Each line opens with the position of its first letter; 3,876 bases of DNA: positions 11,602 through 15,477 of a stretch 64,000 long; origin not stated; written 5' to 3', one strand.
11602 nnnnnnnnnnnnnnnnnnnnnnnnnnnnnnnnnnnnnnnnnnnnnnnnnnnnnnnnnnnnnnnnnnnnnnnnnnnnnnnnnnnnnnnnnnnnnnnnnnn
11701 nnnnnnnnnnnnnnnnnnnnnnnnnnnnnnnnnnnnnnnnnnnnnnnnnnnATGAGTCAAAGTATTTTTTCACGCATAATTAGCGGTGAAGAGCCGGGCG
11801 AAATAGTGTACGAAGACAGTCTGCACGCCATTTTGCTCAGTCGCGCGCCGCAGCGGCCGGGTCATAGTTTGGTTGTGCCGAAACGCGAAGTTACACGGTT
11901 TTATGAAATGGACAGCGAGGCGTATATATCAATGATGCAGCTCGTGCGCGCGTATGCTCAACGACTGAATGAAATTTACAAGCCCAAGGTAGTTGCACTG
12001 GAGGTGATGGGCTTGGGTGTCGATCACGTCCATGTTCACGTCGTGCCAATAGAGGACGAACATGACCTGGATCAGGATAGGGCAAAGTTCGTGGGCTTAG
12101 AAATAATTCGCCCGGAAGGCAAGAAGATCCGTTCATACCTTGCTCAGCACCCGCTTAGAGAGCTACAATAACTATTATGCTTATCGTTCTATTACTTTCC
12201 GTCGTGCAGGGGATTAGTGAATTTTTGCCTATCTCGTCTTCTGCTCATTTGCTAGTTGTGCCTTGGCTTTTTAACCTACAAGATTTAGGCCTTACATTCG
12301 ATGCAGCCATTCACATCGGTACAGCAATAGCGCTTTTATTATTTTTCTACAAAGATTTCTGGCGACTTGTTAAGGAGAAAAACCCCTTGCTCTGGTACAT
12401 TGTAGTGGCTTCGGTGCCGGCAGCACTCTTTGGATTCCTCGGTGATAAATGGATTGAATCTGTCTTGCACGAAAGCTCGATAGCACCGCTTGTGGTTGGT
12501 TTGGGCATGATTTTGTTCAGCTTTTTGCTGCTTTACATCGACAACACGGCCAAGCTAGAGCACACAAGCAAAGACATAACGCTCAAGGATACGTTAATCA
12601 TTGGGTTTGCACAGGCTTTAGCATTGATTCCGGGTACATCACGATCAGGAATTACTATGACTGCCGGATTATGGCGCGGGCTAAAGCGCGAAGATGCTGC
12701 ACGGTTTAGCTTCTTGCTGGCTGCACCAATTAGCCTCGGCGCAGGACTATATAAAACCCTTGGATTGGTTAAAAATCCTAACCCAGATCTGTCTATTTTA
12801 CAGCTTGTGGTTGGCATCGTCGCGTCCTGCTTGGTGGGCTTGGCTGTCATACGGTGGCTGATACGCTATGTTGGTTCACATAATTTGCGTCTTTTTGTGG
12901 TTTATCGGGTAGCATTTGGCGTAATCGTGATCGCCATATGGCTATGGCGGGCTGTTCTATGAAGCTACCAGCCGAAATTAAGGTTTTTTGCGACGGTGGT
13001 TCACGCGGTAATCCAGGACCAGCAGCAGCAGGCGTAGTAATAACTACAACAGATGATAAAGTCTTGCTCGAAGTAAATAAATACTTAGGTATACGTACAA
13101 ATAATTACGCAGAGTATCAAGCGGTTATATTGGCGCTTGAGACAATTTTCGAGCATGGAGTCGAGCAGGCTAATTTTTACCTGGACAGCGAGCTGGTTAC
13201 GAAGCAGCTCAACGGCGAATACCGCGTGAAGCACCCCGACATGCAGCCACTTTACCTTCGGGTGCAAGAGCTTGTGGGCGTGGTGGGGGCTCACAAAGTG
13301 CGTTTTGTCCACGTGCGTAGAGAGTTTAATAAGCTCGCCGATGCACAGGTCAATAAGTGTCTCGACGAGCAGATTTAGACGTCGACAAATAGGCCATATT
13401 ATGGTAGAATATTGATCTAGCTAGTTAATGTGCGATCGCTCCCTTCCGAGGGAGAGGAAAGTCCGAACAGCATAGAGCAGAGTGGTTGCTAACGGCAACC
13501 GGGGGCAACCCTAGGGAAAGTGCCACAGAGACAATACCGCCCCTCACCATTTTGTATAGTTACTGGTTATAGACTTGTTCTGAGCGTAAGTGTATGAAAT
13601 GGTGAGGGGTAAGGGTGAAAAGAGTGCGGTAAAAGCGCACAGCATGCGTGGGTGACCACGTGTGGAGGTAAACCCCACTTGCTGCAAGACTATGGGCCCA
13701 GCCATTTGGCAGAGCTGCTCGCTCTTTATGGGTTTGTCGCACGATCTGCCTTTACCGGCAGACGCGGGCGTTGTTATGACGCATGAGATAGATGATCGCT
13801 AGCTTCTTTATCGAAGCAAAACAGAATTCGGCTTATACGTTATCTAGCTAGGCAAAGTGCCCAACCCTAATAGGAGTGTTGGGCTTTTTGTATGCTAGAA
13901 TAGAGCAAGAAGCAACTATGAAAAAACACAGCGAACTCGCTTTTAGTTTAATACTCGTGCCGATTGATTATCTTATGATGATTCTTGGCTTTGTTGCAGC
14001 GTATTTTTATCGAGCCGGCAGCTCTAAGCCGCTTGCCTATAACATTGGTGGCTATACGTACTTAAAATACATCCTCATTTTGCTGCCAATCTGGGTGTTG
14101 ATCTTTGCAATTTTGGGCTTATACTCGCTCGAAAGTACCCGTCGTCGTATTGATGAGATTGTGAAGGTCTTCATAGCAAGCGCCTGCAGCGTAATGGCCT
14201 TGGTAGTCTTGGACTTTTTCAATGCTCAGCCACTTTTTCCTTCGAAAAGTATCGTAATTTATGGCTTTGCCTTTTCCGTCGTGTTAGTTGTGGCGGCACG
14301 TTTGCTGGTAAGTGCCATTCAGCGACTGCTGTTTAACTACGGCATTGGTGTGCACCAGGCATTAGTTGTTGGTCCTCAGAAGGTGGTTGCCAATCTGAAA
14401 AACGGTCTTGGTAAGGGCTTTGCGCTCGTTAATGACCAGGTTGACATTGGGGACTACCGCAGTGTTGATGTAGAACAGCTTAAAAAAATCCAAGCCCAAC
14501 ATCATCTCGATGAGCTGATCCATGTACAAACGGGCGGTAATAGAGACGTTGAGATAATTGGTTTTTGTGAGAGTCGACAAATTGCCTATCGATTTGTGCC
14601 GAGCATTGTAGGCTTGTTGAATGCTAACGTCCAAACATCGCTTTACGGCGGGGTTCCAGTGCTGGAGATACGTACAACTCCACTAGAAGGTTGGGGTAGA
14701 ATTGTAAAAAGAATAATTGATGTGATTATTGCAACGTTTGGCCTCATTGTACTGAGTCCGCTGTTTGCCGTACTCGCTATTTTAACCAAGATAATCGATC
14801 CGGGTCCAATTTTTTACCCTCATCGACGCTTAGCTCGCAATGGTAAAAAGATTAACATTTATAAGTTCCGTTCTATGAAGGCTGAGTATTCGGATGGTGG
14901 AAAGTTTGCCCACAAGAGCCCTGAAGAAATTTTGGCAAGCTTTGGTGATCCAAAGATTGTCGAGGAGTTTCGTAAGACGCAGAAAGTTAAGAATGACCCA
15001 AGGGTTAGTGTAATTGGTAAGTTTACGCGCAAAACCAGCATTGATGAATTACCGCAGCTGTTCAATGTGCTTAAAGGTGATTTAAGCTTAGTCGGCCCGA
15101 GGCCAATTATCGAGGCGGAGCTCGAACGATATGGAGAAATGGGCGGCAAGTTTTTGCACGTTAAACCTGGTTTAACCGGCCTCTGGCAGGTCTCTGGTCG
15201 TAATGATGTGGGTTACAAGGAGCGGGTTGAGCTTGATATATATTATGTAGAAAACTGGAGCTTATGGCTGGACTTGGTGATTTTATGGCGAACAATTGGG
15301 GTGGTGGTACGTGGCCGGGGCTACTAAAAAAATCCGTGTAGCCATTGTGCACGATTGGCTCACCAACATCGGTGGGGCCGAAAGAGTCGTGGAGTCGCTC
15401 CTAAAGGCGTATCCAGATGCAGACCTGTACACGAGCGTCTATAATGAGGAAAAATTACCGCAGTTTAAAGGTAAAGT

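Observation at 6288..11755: Paralogous giant sensor-like protein that retains the H-box tail but has lost the kinase ATPase partner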

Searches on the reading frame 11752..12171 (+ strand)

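Call 8: search_protein_families(library=pfam, proteins=[window:11752-12171:+], max_evalue=0.01)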
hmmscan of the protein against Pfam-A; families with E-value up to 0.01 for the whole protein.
window:11752-12171:+ (139 aa): 2 families
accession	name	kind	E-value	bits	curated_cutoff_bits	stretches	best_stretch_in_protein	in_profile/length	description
PF01230.28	HIT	-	7.2e-15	55.9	21.5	1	12-100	2-95/98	HIT domain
PF11969.13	DcpS_C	-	7.4e-09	36.5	24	1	4-107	2-109/114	Scavenger mRNA decapping enzyme C-term binding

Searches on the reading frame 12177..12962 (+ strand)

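Call 8: search_protein_families(library=pfam, proteins=[window:12177-12962:+], max_evalue=0.01)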
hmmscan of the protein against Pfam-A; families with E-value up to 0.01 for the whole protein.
window:12177-12962:+ (261 aa): 1 family
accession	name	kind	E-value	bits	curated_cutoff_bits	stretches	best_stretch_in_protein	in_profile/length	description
PF02673.24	BacA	-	6.3e-75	252.6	33.4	1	5-250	2-257/257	Bacitracin resistance protein BacA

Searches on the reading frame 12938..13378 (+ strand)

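Call 30: search_protein_families(library=pfam, proteins=[window:12938-13378:+], max_evalue=0.001)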
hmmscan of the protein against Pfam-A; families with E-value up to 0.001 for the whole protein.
window:12938-13378:+ (146 aa): 2 families
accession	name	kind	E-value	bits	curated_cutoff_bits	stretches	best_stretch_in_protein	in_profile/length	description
PF13456.12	RVT_3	-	5.9e-21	75.1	21.6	1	18-141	2-123/123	Reverse transcriptase-like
PF00075.30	RNase_H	-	7.8e-12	46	25.8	1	13-126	3-119/141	RNase H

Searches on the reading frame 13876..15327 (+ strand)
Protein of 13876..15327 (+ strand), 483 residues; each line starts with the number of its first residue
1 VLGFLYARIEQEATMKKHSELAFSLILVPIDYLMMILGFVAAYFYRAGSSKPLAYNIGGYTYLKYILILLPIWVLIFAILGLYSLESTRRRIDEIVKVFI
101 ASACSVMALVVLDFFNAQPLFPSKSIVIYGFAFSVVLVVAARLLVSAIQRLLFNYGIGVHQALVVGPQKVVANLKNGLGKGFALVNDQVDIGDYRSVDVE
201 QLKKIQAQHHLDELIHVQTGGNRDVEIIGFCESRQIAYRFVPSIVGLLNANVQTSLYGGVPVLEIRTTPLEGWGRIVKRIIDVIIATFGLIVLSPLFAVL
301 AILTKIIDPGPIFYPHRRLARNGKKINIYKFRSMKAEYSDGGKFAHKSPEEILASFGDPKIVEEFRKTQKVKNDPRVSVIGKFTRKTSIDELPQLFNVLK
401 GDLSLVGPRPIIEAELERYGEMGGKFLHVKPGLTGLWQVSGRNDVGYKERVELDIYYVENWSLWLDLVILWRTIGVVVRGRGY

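Call 30: search_protein_families(library=pfam, proteins=[window:13876-15327:+], max_evalue=0.001)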
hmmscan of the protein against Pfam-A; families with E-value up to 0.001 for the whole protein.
window:13876-15327:+ (483 aa): 2 families
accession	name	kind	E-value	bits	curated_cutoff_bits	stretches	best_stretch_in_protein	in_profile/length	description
PF02397.22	Bac_transf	-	6.6e-63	211.9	27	1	278-478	1-178/179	Bacterial sugar transferase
PF13727.12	CoA_binding_3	-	2.3e-08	34.7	25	1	79-185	2-107/175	CoA-binding domain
